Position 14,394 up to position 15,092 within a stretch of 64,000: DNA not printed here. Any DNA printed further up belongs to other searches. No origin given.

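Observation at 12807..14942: A repeated ~120-aa module with 8 Cys and 1 His occurs three times: twice in a stand-alone protein and once fused to NfnB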

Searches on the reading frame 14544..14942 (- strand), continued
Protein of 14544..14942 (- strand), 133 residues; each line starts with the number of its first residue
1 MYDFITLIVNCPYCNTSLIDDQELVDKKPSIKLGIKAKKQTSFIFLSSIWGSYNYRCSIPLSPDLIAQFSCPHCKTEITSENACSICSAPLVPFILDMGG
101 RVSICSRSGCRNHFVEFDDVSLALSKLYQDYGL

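Call 81: fold_search(model_id=the predicted structure, library=pdb)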
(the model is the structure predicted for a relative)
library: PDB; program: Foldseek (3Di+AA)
matches with E <= 10: 477; with E <= 0.001: 96
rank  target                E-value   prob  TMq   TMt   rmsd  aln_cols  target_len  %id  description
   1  9mqx_C                6.2e-15  1.00  0.43  0.82   2.3       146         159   42  Electron-bifurcating Tungstopyranopterin-containing aldehyde oxidoreductase with NADH (released 2025-07-16)
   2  7p5h_C                1.1e-14  1.00  0.42  0.81   3.7       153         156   43  TmHydABC- D2 map (released 2022-09-14)
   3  6vw8_C                2.5e-14  1.00  0.44  0.86   2.5       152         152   36  Formate Dehydrogenase FdsABG subcomplex FdsBG from C. necator (released 2020-04-08)
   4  6vw7_C                3.2e-14  1.00  0.44  0.86   2.4       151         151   36  Formate Dehydrogenase FdsABG subcomplex FdsBG from C. necator - NADH bound (released 2020-04-08)
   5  6vw7_A                4.3e-14  1.00  0.43  0.86   2.4       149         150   37  Formate Dehydrogenase FdsABG subcomplex FdsBG from C. necator - NADH bound (released 2020-04-08)
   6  8a6t_C                4.3e-14  1.00  0.41  0.81   2.7       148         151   45  Cryo-EM structure of the electron bifurcating Fe-Fe hydrogenase HydABC complex from Thermoanaerobacter kivui in the re (released 2023-02-15)
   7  9bp5_C                9.8e-14  1.00  0.43  0.82   2.8       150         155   39  Structure of electron bifurcating Nfn-ABC holoenzyme from Caldicellulosiruptor saccharolyticus (released 2025-03-05)
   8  6vw8_A                1.3e-13  1.00  0.44  0.86   2.4       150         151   37  Formate Dehydrogenase FdsABG subcomplex FdsBG from C. necator (released 2020-04-08)
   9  8oh5_A                2.5e-13  1.00  0.43  0.87   2.3       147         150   37  Cryo-EM structure of the electron bifurcating transhydrogenase StnABC complex from Sporomusa Ovata (state 2) (released 2023-09-13)
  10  5lnk_2                3.0e-13  1.00  0.42  0.59   4.6       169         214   34  Entire ovine respiratory complex I (released 2016-11-23)
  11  9n5u_C                3.6e-13  1.00  0.41  0.81   2.9       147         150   38  Structure of the Thermococcus sibiricus NfnABC complex (released 2025-05-07)
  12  7q4v_C                4.5e-13  1.00  0.42  0.79   2.7       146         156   36  Electron bifurcating hydrogenase - HydABC from A. woodii (released 2023-02-22)
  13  7v2c_O                4.5e-13  1.00  0.41  0.58   5.0       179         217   32  Active state complex I from Q10 dataset (released 2022-03-02)
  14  7t2r_C                7.3e-13  1.00  0.42  0.83   2.5       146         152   41  Structure of electron bifurcating Ni-Fe hydrogenase complex HydABCSL in FMN-free apo state (released 2022-03-16)
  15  8ud1_1E               1.2e-12  1.00  0.41  0.58   4.1       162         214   34  High resolution in-situ structure of complex I in respiratory supercomplex (composite) (released 2024-06-19)
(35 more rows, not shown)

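Call 88: find_encoding_contigs(protein=P0175, flank=8000, max_places=2)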
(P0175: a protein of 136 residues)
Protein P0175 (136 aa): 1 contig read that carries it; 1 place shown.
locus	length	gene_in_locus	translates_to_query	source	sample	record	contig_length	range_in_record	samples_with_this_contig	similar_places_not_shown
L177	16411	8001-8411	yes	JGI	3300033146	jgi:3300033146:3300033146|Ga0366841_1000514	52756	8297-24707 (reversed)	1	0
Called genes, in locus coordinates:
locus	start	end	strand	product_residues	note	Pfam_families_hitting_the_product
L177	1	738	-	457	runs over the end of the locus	PF13505:OMP_b-brl, PF02412:TSP_3 (faint), PF00691:OmpA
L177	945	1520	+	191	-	PF04542:Sigma70_r2, PF08281:Sigma70_r4_2, PF04545:Sigma70_r4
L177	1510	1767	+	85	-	-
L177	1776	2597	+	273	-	PF05552:MS_channel_1st_1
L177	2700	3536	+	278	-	PF13489:Methyltransf_23, PF01209:Ubie_methyltran, PF02353:CMAS, PF13847:Methyltransf_31, PF08241:Methyltransf_11, PF08242:Methyltransf_12, PF13649:Methyltransf_25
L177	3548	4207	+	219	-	PF03567:Sulfotransfer_2 (weak)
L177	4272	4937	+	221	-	PF13679:Methyltransf_32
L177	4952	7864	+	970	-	PF17678:Glyco_hydro_92N, PF07971:Glyco_hydro_92, PF13287:Fn3_assoc (weak), PF13290:CHB_HEX_C_1 (weak)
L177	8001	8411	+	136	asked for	-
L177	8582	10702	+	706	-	PF17900:Peptidase_M1_N, PF01433:Peptidase_M1, PF13860:FlgD_ig (weak)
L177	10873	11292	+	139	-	PF00140:Sigma70_r1_2, PF04542:Sigma70_r2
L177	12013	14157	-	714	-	PF00486:Trans_reg_C, PF00930:DPPIV_N (faint), PF07676:PD40 (weak), PF25174:Beta-prop_THOC3 (faint), PF26550:Tricorn_2nd (weak), PF26549:Tricorn_N, PF07676:PD40 (weak), PF26549:Tricorn_N (weak), +1 more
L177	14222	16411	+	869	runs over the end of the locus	PF00849:PseudoU_synth_2, PF10672:Methyltrans_SAM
